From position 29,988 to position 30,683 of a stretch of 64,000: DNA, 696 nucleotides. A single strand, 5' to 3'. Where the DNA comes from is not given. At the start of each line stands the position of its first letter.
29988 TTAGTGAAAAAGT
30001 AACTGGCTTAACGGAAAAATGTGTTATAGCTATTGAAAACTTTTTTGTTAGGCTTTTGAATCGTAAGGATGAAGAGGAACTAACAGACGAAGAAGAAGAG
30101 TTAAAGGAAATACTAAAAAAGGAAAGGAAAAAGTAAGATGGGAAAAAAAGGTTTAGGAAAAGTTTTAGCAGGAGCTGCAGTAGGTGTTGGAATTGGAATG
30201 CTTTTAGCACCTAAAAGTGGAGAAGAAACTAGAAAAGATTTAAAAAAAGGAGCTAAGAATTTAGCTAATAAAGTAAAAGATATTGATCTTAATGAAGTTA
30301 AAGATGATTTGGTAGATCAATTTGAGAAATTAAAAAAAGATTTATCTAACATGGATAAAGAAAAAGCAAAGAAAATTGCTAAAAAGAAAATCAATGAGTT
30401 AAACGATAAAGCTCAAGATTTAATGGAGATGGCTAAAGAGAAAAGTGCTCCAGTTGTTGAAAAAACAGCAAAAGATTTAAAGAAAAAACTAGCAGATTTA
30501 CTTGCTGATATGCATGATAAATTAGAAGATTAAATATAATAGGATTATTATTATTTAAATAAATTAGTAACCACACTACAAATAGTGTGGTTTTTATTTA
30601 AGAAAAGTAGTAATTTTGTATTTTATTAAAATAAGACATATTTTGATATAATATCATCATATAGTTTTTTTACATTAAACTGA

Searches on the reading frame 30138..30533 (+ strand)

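Call 47: search_protein_families(library=pfam, proteins=[window:30138-30533:+], max_evalue=0.001)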
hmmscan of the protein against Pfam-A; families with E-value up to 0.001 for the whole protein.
window:30138-30533:+ (131 aa): 2 families
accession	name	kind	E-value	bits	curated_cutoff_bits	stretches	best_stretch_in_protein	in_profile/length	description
PF12732.12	YtxH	-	8.5e-19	68.2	37.5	1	7-69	2-70/71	YtxH-like protein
PF13206.11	VSG_B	-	0.00065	19.5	25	1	33-122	90-165/352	Trypanosomal VSG domain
